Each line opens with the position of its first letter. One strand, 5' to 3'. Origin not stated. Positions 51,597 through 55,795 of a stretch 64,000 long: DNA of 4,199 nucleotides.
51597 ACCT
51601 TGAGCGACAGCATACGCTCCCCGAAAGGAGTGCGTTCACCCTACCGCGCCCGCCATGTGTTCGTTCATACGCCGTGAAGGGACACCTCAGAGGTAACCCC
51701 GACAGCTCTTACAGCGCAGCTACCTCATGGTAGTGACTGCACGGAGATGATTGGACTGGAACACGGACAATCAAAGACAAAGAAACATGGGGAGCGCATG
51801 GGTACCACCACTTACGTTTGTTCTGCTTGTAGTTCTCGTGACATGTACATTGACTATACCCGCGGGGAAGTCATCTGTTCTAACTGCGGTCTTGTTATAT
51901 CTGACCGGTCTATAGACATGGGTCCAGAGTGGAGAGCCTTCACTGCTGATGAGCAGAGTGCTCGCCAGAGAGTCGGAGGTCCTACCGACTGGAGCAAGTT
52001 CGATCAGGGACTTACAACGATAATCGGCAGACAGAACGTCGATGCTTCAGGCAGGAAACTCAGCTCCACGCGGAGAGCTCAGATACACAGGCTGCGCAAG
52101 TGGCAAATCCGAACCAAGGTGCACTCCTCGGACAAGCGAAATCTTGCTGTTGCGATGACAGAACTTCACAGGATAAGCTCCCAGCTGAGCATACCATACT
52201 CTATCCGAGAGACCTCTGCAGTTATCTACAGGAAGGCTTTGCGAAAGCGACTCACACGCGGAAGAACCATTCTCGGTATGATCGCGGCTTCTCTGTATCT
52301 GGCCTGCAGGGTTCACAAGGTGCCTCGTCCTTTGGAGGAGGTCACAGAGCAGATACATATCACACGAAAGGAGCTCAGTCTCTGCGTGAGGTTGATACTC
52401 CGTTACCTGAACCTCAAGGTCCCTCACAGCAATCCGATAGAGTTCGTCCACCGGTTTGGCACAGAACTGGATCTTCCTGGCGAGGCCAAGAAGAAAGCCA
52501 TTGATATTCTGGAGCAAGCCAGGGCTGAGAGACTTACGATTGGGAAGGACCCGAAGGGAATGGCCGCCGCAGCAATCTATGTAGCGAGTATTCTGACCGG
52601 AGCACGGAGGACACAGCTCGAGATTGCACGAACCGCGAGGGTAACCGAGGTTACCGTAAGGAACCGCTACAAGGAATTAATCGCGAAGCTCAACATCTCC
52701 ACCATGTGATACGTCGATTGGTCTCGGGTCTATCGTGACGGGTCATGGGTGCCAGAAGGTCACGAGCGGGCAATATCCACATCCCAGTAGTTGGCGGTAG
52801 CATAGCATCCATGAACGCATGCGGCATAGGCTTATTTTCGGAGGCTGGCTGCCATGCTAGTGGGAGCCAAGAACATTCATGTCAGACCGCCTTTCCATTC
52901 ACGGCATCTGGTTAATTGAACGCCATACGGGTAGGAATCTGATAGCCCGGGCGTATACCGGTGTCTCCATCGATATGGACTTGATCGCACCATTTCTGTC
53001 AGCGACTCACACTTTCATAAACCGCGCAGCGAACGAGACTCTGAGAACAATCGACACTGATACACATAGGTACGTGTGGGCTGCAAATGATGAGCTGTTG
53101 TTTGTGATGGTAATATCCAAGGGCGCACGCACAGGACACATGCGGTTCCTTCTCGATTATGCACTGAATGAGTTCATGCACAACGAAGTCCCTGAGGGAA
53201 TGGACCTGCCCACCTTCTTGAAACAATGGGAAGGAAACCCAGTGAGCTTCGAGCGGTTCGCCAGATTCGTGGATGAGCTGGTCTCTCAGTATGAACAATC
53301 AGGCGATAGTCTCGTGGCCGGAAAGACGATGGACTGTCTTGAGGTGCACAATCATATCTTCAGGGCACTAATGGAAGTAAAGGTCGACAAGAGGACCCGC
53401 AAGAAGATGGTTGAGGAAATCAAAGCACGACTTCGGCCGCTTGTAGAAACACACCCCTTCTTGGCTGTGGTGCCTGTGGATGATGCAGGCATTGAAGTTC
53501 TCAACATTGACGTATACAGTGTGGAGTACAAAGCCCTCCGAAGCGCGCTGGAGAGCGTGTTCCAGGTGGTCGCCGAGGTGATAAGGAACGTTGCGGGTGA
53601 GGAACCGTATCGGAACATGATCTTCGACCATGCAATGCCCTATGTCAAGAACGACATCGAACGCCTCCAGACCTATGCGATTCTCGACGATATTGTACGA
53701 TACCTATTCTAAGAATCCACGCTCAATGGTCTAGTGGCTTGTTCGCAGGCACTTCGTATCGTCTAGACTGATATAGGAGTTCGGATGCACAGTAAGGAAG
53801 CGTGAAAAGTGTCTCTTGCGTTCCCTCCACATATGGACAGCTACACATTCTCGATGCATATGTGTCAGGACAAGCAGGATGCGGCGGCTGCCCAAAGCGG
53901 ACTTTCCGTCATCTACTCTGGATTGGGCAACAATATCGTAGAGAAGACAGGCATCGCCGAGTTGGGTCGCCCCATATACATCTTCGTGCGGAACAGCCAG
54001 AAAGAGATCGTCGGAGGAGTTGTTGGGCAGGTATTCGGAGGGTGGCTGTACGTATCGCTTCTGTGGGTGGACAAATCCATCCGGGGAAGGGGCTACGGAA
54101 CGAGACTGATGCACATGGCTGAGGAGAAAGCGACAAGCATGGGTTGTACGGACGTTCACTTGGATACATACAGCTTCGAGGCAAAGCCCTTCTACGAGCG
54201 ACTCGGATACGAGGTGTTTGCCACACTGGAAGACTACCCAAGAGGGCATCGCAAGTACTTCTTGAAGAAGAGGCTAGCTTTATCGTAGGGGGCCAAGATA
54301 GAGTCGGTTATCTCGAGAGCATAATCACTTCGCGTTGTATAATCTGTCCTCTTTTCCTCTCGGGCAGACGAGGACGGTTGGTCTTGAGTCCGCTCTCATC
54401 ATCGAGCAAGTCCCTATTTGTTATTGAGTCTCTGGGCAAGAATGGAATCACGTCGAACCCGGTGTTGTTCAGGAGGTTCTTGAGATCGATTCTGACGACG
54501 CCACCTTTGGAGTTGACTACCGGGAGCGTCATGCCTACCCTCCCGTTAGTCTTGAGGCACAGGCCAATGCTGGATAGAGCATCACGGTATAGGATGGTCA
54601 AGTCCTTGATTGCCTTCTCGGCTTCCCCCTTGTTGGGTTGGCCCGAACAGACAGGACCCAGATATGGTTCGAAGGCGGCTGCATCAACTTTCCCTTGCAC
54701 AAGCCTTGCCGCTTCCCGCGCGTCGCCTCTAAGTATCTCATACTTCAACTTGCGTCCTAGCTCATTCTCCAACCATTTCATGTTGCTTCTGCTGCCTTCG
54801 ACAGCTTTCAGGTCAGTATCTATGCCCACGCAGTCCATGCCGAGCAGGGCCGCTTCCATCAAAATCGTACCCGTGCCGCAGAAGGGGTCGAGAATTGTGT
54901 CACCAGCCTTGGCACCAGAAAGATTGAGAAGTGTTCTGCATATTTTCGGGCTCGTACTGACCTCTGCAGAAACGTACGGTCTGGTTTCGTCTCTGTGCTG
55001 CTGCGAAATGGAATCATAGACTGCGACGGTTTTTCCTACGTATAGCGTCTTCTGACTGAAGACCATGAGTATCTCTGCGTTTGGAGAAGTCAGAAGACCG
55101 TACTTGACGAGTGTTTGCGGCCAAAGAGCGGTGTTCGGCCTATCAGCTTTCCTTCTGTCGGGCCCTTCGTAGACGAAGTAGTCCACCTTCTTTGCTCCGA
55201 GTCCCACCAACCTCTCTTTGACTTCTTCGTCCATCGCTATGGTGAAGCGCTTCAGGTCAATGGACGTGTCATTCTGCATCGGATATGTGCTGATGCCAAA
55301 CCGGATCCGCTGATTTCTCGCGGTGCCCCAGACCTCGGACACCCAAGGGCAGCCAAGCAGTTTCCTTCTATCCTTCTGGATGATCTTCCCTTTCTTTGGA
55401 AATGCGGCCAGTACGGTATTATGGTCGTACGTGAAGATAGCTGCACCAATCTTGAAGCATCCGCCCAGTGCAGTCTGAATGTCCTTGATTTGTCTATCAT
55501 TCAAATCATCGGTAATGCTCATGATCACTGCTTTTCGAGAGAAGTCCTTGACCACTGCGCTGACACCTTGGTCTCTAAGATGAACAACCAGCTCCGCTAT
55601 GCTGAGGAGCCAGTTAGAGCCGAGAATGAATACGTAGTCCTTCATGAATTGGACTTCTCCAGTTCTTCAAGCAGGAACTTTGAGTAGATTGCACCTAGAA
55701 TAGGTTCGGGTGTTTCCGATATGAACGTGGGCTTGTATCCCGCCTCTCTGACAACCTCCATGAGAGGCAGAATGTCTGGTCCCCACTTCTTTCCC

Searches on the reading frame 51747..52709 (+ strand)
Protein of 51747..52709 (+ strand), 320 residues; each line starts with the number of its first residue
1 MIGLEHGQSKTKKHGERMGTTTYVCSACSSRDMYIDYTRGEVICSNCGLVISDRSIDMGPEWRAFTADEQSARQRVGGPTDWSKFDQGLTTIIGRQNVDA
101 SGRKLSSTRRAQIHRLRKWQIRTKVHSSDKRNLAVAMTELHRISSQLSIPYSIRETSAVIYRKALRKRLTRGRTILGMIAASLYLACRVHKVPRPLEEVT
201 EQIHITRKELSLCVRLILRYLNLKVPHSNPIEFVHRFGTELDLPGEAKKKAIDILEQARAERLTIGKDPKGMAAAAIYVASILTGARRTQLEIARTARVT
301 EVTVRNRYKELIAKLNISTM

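Call 30: search_protein_families(library=pfam, proteins=[window:51747-52709:+], max_evalue=0.0001)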
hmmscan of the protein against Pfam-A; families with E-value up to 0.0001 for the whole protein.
window:51747-52709:+ (320 aa): 2 families
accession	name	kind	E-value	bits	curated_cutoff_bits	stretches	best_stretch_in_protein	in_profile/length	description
PF00382.24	TFIIB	-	2.2e-38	130.6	23.6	2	226-312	4-90/92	Transcription factor TFIIB repeat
PF08271.17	Zn_Ribbon_TF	-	2.6e-17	62.5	29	1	23-65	1-43/43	TFIIB zinc-binding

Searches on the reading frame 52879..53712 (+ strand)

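Call 30: search_protein_families(library=pfam, proteins=[window:52879-53712:+], max_evalue=0.0001)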
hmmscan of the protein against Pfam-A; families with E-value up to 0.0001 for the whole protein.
window:52879-53712:+ (277 aa): 0 families

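Call 70: search_protein_families(library=pfam, proteins=[window:52879-53712:+], max_evalue=0.01)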
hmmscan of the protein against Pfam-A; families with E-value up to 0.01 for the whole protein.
window:52879-53712:+ (277 aa): 1 family
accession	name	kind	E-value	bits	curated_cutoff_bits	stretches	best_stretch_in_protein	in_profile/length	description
PF19036.6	Fuz_longin_1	-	0.00018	22.1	26.1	1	40-97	32-88/125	First Longin domain of FUZ, MON1 and HPS1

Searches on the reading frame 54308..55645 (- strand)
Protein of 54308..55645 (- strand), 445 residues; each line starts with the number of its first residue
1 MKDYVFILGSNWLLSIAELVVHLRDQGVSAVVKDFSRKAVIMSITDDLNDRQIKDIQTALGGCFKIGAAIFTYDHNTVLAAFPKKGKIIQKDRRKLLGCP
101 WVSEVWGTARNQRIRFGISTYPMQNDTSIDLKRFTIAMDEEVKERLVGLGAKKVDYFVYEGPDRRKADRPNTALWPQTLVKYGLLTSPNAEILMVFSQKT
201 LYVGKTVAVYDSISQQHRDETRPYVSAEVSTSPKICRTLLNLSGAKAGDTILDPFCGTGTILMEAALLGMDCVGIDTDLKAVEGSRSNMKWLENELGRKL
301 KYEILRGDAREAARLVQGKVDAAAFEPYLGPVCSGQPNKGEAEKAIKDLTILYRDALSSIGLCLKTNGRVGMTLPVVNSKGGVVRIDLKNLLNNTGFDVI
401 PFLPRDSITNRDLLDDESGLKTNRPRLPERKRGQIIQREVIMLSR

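Call 30: search_protein_families(library=pfam, proteins=[window:54308-55645:-], max_evalue=0.0001)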
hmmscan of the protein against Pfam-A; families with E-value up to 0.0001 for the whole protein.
window:54308-55645:- (445 aa): 3 families
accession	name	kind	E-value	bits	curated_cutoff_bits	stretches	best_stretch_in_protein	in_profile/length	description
PF01170.24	UPF0020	-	4e-14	53.2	22.3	1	232-281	13-62/197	RMKL-like, methyltransferase domain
PF01555.25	N6_N4_Mtase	-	4.2e-09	37.1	26.7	1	228-283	163-217/221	DNA methylase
PF13847.12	Methyltransf_31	-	3.9e-06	27.1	27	1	246-311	2-65/145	Methyltransferase domain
